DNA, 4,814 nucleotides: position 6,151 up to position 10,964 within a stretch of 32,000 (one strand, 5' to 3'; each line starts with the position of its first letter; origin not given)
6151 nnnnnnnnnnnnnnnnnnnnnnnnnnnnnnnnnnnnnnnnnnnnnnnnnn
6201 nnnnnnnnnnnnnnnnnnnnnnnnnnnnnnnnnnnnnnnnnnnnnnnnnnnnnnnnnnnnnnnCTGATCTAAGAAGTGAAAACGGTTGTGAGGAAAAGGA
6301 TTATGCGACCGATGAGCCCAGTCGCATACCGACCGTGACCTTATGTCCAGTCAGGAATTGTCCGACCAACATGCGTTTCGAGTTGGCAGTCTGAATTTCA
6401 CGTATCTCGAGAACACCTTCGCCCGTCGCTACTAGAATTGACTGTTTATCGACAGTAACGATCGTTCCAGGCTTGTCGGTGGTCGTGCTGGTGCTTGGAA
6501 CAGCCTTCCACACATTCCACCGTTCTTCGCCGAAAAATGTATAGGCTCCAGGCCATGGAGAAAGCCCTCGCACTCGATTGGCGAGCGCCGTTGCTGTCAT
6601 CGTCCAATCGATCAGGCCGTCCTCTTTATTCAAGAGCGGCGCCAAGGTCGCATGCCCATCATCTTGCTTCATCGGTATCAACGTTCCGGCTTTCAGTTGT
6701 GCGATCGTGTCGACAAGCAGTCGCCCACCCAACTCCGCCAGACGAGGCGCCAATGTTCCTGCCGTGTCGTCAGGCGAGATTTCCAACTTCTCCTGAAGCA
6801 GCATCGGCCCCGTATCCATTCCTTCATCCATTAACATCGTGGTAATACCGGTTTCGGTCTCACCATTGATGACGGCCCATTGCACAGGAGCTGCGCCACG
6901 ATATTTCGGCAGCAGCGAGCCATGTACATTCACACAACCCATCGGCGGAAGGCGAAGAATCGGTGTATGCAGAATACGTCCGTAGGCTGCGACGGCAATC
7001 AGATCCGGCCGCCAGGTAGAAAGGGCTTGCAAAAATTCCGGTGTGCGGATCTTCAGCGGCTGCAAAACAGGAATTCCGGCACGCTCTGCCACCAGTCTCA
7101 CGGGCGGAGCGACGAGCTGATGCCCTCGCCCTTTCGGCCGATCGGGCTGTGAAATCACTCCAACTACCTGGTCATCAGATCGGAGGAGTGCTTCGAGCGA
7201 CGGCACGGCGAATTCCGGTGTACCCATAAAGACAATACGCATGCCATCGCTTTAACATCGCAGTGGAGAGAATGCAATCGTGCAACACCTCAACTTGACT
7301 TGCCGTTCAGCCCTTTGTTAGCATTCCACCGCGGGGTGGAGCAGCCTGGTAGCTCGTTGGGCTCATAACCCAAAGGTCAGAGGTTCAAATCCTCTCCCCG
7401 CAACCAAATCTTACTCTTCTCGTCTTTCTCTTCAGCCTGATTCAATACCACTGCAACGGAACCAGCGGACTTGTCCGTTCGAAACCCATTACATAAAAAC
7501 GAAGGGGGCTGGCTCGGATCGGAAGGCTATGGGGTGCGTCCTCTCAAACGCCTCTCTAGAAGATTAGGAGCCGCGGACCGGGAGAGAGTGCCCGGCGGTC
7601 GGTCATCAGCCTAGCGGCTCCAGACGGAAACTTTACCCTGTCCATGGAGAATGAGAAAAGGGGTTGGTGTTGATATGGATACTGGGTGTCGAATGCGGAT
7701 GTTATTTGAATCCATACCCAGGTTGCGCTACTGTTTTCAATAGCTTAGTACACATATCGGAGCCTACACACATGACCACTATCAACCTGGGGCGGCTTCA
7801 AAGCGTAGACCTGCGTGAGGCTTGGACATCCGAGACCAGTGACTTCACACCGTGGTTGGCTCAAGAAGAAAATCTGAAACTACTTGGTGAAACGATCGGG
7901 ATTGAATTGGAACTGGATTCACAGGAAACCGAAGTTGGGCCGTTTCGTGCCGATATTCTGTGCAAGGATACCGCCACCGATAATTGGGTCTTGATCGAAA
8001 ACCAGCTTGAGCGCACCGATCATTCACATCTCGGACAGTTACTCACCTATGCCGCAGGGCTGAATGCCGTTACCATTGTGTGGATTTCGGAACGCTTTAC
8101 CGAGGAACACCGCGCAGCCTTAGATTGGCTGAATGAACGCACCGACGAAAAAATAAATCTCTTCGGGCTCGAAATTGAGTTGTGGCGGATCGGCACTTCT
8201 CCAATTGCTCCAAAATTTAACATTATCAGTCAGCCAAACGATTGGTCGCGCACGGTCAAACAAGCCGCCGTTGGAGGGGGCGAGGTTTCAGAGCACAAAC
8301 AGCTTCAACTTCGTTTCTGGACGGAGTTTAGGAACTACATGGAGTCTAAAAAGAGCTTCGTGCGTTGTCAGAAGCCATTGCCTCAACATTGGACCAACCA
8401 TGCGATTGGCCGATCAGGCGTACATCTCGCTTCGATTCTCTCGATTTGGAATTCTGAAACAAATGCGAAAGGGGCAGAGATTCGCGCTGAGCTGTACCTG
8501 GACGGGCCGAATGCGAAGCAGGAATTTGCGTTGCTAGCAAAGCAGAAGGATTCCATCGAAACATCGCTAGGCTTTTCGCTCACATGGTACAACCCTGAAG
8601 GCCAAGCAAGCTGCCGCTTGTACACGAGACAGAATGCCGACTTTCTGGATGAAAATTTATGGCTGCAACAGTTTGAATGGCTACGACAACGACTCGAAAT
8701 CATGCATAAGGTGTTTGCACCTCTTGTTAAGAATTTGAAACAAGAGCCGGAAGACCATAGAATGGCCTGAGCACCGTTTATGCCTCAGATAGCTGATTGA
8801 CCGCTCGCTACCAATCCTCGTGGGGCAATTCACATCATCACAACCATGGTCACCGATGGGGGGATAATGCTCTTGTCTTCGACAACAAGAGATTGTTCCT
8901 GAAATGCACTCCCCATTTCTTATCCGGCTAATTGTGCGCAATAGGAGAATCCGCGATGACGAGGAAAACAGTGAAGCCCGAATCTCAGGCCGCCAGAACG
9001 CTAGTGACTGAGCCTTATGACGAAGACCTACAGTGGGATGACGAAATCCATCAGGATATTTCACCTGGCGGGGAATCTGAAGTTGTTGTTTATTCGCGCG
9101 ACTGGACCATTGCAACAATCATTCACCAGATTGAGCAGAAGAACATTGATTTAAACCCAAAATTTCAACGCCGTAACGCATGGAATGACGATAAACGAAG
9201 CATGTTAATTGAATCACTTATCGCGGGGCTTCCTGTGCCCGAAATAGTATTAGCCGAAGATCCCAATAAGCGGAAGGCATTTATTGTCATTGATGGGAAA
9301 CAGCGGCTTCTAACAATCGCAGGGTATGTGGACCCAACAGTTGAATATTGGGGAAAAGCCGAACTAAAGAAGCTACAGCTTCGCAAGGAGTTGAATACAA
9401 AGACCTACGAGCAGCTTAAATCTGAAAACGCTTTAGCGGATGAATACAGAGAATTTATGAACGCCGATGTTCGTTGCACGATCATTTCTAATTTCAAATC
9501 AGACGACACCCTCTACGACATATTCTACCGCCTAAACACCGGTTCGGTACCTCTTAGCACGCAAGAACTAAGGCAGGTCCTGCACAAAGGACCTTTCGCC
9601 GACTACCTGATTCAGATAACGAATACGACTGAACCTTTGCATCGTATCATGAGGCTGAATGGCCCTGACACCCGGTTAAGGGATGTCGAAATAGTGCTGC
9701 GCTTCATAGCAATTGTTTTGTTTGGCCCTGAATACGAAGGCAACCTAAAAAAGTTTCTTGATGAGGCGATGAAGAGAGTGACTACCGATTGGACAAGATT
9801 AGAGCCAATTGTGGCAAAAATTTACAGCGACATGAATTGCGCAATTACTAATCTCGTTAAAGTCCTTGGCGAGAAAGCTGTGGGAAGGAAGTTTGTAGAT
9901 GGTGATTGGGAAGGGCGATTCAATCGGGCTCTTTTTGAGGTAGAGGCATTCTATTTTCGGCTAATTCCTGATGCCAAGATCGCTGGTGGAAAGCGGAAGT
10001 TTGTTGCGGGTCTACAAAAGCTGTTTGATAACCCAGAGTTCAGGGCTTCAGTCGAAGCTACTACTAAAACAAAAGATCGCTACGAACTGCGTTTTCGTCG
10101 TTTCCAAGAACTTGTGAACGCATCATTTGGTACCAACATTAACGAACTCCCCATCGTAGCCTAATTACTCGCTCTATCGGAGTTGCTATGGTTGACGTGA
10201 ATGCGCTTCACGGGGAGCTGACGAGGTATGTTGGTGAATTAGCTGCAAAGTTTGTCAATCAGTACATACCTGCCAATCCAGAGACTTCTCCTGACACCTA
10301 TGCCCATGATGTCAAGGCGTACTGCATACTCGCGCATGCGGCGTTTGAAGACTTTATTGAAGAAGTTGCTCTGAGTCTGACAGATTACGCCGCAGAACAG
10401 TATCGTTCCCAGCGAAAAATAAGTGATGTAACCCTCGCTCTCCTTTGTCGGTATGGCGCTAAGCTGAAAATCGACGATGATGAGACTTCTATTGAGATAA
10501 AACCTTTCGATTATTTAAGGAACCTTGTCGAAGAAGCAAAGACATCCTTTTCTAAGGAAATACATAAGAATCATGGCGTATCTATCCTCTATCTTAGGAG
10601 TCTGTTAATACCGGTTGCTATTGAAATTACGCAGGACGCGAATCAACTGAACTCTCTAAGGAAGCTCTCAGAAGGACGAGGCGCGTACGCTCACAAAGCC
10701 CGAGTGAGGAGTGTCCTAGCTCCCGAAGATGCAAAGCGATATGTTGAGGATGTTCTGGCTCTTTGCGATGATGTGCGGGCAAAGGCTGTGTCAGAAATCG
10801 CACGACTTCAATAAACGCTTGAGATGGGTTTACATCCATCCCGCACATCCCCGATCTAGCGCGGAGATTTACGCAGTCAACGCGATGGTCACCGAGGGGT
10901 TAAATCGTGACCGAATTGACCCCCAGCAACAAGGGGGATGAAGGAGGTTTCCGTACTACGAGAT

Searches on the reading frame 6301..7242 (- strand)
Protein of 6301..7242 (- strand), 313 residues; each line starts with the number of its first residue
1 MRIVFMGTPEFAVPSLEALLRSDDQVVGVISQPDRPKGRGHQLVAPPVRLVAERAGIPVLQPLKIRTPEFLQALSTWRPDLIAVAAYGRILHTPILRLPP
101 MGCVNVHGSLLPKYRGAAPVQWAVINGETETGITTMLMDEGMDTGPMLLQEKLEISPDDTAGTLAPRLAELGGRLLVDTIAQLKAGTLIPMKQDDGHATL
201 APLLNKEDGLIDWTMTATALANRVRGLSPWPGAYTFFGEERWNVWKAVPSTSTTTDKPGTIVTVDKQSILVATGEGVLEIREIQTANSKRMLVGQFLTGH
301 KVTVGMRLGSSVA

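Call 7: search_protein_families(library=pfam, proteins=[window:6301-7242:-], max_evalue=0.00001)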
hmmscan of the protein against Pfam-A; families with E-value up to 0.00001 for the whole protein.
window:6301-7242:- (313 aa): 2 families
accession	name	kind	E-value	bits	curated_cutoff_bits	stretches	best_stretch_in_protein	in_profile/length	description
PF00551.24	Formyl_trans_N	-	7.2e-46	156.6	26.1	1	1-180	1-181/181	Formyl transferase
PF02911.23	Formyl_trans_C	-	3.8e-30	104.4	21.1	1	204-300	2-99/100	Formyl transferase, C-terminal domain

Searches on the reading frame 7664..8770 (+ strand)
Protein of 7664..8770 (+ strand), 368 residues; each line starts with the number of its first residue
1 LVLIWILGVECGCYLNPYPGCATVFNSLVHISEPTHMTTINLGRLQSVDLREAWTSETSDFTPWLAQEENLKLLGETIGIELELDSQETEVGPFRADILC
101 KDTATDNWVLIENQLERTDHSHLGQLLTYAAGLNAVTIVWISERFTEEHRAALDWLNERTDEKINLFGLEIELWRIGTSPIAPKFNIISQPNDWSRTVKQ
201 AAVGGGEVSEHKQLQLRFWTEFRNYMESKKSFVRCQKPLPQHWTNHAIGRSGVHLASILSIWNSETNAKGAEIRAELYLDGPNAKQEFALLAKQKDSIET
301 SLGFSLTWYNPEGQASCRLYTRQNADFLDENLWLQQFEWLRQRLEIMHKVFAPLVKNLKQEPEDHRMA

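Call 7: search_protein_families(library=pfam, proteins=[window:7664-8770:+], max_evalue=0.00001)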
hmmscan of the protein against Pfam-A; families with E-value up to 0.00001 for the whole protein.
window:7664-8770:+ (368 aa): 1 family
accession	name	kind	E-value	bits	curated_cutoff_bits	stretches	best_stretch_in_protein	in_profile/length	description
PF14088.11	DUF4268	-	2.5e-25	89.6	27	1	214-353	1-138/140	Domain of unknown function (DUF4268)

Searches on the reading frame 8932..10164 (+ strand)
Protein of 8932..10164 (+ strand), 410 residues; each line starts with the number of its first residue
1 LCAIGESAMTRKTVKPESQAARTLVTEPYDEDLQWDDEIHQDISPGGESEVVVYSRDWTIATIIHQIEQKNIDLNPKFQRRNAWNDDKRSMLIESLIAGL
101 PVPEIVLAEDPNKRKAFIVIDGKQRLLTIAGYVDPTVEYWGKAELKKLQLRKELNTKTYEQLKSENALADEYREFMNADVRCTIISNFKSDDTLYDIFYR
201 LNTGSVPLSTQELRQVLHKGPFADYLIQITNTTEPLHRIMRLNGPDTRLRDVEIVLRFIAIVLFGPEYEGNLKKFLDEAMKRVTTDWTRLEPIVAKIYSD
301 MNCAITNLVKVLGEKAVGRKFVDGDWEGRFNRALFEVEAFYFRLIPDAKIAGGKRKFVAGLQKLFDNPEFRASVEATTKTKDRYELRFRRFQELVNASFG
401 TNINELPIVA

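Call 7: search_protein_families(library=pfam, proteins=[window:8932-10164:+], max_evalue=0.00001)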
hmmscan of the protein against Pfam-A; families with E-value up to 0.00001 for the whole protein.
window:8932-10164:+ (410 aa): 1 family
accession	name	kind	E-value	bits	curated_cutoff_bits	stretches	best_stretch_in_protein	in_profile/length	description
PF03235.19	GmrSD_N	-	3.8e-25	89.6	33.2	1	64-215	5-195/199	GmrSD restriction endonuclease, N-terminal domain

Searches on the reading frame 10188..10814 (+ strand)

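Call 7: search_protein_families(library=pfam, proteins=[window:10188-10814:+], max_evalue=0.00001)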
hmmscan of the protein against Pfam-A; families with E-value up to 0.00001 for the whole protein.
window:10188-10814:+ (208 aa): 1 family
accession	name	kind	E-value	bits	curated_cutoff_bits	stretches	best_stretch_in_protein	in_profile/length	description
PF18735.6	HEPN_RiboL-PSP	-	5.7e-15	56.2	28.4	1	30-196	21-185/191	RiboL-PSP-HEPN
